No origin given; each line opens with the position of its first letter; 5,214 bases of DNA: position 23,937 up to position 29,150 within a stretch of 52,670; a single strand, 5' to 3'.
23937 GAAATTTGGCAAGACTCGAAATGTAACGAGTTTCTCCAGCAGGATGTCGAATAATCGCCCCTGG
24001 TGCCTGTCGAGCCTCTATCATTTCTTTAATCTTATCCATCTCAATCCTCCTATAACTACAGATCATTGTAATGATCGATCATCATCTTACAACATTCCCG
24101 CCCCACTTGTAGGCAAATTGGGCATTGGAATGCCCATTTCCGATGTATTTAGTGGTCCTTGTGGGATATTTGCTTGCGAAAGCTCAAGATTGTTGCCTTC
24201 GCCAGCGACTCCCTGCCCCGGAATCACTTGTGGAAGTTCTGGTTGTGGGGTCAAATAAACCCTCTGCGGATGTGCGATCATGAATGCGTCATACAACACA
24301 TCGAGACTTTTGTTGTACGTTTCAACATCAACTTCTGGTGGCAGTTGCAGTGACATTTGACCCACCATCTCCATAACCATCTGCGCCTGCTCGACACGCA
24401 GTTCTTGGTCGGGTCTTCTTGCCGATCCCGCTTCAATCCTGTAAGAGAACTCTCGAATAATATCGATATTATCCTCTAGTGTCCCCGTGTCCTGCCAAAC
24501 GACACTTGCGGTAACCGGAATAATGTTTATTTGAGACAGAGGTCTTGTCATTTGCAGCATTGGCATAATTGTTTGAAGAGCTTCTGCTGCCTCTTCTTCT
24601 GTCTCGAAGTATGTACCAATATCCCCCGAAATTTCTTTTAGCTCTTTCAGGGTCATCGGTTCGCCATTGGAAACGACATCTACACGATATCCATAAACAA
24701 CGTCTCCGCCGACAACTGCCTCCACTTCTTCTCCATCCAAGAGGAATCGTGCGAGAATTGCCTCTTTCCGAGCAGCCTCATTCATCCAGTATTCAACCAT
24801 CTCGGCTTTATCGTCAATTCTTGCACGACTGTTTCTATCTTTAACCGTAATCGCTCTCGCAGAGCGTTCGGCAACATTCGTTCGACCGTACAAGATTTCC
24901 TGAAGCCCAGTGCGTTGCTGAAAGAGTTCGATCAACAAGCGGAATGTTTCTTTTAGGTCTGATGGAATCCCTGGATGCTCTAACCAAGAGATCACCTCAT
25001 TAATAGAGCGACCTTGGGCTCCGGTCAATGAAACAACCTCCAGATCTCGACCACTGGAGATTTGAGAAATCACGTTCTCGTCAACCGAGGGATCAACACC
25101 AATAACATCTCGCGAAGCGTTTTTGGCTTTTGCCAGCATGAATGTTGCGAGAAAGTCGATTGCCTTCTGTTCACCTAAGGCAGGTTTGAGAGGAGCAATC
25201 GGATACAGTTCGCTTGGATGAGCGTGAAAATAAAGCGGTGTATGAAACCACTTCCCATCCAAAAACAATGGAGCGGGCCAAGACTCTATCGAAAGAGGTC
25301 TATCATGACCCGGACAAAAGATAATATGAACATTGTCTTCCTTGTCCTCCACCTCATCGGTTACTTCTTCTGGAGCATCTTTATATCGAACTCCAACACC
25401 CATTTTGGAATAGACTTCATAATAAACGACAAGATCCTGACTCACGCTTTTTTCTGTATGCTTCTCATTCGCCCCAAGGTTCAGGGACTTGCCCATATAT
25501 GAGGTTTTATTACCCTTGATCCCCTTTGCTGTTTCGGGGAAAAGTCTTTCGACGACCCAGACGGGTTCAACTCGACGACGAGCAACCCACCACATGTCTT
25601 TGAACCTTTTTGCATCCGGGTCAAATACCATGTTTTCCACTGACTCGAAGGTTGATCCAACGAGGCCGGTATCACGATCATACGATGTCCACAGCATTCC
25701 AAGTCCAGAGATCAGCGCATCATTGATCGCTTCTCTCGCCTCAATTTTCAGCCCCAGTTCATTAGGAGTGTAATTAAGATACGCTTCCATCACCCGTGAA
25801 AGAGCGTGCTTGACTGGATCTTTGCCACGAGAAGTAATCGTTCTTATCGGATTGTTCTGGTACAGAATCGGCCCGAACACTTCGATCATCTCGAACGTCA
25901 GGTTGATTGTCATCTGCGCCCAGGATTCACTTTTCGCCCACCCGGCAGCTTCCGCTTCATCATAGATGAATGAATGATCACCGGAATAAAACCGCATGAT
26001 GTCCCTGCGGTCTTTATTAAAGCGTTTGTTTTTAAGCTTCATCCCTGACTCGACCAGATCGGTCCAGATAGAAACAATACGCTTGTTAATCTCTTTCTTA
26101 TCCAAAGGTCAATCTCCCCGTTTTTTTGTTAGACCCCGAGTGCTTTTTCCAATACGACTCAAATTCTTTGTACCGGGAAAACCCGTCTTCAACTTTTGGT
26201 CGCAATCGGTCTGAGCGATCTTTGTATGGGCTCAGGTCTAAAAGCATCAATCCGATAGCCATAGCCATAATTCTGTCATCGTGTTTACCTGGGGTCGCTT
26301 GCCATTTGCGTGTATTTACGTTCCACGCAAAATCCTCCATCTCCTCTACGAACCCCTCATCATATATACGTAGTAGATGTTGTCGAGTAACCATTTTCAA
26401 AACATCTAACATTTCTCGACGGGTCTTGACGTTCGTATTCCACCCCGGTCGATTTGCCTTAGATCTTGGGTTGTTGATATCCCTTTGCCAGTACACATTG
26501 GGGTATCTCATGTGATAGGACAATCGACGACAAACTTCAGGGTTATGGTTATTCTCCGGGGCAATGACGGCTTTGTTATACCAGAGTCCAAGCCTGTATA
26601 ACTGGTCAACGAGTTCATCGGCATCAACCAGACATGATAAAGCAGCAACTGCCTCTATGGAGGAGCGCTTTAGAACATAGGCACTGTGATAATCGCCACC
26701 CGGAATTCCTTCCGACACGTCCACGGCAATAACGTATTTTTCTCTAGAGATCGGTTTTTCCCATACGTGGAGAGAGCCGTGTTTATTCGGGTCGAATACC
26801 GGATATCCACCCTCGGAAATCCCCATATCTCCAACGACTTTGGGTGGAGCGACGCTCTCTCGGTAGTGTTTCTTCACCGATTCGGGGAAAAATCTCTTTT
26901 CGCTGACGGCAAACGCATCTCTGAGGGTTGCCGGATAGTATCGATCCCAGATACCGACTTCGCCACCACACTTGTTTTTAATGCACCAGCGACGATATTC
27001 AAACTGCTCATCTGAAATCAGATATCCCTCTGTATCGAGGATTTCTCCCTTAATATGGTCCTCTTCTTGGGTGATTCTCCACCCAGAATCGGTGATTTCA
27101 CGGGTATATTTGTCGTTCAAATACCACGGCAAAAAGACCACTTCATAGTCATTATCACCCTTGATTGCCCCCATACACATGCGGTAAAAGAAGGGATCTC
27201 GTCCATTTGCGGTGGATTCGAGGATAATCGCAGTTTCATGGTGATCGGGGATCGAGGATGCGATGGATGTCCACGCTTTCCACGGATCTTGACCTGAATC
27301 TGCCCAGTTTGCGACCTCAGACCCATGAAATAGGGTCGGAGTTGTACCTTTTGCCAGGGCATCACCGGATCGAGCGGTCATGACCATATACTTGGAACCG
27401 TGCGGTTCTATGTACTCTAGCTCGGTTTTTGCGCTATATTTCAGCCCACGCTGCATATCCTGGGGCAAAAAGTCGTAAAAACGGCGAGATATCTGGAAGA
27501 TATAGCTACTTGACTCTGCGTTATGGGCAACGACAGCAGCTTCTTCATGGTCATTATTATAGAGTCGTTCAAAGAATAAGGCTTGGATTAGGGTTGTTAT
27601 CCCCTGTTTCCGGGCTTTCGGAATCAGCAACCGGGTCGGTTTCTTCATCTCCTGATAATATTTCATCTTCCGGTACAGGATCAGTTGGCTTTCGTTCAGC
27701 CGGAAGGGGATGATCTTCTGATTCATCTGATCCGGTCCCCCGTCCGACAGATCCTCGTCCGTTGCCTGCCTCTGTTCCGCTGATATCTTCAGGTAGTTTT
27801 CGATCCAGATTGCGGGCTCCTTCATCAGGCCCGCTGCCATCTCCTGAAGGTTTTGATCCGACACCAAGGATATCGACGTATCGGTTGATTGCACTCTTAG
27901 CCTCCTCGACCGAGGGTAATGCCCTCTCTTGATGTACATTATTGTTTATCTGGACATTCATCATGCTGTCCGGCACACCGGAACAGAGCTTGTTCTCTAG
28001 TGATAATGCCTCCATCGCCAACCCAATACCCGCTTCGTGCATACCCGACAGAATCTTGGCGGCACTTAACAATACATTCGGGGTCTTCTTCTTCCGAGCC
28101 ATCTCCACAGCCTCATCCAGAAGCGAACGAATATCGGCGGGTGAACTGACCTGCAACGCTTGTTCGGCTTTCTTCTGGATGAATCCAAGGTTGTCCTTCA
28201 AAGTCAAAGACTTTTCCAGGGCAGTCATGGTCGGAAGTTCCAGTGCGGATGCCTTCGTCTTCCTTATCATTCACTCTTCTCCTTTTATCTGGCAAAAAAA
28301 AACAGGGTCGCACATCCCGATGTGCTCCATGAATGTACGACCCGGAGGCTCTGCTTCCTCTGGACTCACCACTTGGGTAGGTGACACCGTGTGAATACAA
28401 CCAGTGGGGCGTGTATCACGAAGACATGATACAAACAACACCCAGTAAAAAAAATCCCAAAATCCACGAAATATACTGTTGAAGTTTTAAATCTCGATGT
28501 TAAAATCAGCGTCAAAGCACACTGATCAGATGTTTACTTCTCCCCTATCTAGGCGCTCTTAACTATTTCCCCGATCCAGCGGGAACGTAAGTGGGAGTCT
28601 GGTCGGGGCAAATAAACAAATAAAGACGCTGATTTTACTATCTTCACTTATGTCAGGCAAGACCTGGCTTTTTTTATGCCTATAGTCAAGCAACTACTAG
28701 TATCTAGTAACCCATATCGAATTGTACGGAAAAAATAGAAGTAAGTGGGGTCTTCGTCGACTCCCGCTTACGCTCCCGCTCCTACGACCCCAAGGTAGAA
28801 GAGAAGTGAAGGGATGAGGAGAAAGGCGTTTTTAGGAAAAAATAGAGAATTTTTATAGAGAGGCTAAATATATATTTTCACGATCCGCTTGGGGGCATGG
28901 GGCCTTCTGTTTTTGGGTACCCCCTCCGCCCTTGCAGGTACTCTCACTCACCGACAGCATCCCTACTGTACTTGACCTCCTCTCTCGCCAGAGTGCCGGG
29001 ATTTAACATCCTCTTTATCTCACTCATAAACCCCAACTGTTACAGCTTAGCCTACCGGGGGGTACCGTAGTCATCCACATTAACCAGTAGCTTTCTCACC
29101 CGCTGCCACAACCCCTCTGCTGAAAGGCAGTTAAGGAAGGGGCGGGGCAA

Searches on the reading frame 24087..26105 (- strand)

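Call 17: search_protein_families(library=phrogs, proteins=[window:24087-26105:-])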
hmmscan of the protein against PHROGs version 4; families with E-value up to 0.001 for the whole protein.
window:24087-26105:- (672 aa): 3 families
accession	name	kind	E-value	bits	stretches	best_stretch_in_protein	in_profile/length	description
phrog_156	-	head and packaging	3.6e-11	43.2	1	83-576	77-587/681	portal protein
phrog_12082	-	head and packaging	9.1e-08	32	1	11-147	21-146/715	portal protein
phrog_332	-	connector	0.0002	20.8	1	96-437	101-410/560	head-tail adaptor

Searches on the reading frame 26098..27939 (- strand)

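Call 17: search_protein_families(library=phrogs, proteins=[window:26098-27939:-])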
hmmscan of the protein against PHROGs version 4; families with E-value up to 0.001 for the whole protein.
window:26098-27939:- (613 aa): 4 families
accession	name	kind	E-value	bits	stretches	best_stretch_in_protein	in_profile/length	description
phrog_38407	-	unknown function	1.3e-19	71.4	1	257-563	30-344/370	-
phrog_24361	-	head and packaging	1.8e-13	51.6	1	431-563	1-134/162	terminase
phrog_26724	-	unknown function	5.3e-06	27.1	1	76-196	30-142/192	-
phrog_5989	-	head and packaging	4.8e-05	23.6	1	42-175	121-230/347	terminase large subunit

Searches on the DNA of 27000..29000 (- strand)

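Call 10: search_dna_similar(query=window:27000-29000:-, collection=phages, mode=near, max_rows=30)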
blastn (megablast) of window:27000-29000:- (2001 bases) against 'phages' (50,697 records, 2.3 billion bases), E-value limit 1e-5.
No match.

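Call 43: search_rna_families(source=window, start=28260, end=28460, threshold=evalue, max_evalue=10, show_alignments=4)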
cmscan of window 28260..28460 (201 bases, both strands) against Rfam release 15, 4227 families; matches with E-value up to 10: 1.
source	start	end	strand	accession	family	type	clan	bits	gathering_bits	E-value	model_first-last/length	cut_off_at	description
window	28447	28460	-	RF02399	NsiR1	Gene; sRNA;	-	12.2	39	5.1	47-60/60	5'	Nitrogen stress-induced RNA 1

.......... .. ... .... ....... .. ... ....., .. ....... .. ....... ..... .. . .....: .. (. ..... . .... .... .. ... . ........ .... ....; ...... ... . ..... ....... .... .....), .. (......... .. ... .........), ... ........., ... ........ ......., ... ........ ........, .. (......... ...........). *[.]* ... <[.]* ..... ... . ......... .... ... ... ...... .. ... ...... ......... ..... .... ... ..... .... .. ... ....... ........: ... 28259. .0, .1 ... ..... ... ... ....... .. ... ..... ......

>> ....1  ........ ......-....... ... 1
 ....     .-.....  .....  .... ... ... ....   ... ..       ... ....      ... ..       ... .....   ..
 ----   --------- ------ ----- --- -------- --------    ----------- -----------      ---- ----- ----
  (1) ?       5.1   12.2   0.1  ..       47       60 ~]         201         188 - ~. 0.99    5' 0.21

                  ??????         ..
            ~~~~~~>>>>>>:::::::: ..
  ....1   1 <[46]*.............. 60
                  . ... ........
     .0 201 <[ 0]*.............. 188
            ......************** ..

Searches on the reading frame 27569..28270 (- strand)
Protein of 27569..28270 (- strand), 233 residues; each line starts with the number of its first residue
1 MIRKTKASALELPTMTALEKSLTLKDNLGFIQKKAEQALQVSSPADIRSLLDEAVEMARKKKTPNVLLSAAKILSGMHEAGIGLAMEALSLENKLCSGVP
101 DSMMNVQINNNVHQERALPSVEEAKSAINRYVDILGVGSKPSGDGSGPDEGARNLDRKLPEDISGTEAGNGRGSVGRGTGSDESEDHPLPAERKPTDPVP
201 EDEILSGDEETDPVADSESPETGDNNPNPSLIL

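Call 17: search_protein_families(library=phrogs, proteins=[window:27569-28270:-])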
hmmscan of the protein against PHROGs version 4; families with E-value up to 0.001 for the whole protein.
window:27569-28270:- (233 aa): 0 families

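Call 20: find_related_loci(query=window:27569-28270:-, collection=viral_contigs, flank=3000)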
Query window:27569-28270:- (233 aa) in viral_contigs; peptide patterns used: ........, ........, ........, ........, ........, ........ (x = any residue, [..] = any of these).
13 stretches matched a pattern; 1 encode a relative of the query (tblastn E <= 1e-3); 1 distinct loci.
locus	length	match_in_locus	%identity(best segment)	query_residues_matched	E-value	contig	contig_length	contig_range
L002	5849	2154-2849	61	1-233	1e-81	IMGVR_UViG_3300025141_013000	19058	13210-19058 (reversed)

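Call 22: find_homologous_proteins(query=window:27569-28270:-)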
Query window:27569-28270:- (233 aa): 6 proteins with E <= 0.001 among 812 candidates.
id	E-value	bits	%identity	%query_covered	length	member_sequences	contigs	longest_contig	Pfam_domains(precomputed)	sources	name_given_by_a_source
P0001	7.6e-143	492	100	100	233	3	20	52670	-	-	-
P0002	1.9e-99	350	77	100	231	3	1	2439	-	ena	-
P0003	2.4e-99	350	77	100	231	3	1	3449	-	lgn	-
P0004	1.6e-73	265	61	100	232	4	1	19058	-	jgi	-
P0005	1.2e-68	249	73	76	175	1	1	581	-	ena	-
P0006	1.3e-55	207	51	100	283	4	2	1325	-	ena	-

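Call 23: find_encoding_contigs(protein=P0001, flank=3000, max_places=10)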
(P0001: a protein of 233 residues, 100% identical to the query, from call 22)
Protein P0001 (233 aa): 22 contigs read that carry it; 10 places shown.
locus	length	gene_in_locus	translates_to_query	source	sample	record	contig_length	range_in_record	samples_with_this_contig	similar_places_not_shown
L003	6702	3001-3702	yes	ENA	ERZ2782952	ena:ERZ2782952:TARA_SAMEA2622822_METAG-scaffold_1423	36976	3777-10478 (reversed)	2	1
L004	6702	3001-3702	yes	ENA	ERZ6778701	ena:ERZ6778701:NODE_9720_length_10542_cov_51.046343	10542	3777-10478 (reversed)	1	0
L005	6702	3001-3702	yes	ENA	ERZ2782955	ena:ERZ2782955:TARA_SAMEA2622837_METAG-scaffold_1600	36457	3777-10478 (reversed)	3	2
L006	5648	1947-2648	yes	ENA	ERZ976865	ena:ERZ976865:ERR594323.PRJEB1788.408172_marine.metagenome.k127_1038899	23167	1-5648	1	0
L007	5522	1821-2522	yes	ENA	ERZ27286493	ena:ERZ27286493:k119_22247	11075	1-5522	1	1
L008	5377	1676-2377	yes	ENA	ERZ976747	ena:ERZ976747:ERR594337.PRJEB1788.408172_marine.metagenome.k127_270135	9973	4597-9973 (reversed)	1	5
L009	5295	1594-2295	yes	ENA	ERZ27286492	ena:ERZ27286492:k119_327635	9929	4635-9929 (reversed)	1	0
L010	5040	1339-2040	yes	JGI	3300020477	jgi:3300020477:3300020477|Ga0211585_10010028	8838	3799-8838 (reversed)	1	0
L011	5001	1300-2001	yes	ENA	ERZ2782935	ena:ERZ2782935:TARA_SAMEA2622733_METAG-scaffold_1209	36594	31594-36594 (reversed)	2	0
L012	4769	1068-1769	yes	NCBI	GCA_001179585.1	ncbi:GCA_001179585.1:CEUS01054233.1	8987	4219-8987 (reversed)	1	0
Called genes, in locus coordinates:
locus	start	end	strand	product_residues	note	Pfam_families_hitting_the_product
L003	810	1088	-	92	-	-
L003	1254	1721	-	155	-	-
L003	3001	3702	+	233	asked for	-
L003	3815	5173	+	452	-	-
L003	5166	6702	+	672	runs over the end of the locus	PF16510:P22_portal (weak)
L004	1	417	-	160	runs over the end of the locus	?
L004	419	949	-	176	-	-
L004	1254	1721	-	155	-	-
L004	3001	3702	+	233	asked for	-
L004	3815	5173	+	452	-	-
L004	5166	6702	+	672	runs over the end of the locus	PF16510:P22_portal (weak)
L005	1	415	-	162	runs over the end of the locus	PF13671:AAA_33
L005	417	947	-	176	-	-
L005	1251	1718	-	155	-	-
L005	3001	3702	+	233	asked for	-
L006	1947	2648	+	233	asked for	-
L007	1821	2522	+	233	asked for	-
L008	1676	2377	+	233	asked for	-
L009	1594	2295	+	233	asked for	-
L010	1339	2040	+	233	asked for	-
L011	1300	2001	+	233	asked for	-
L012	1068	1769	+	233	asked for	-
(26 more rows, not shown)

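Call 24: find_encoding_contigs(protein=P0002, flank=3000)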
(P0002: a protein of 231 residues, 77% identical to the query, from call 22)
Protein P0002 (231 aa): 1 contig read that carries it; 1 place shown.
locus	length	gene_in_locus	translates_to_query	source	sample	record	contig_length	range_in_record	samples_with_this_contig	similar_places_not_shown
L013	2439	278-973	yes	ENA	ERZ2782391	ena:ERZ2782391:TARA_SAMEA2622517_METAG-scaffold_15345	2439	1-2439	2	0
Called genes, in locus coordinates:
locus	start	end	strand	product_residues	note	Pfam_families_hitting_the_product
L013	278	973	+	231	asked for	-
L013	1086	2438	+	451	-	?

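Call 25: find_encoding_contigs(protein=P0003, flank=3000)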
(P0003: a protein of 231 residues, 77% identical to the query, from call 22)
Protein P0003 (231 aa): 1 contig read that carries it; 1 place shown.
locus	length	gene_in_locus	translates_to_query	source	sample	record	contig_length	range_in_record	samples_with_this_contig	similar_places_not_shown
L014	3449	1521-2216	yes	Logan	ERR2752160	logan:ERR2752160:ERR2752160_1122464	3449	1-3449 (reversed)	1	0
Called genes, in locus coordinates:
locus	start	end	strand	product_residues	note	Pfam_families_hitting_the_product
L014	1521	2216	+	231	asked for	-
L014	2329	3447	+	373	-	?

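Call 26: find_encoding_contigs(protein=P0006, flank=3000)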
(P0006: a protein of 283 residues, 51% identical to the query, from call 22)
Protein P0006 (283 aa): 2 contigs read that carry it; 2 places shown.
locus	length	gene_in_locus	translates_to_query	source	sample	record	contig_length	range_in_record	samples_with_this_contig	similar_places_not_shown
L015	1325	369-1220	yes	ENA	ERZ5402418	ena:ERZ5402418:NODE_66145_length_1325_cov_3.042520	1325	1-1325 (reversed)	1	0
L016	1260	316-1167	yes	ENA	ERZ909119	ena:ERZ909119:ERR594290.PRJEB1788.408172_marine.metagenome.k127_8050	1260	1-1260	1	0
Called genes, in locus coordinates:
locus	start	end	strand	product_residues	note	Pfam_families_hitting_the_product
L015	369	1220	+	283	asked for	-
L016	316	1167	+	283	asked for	-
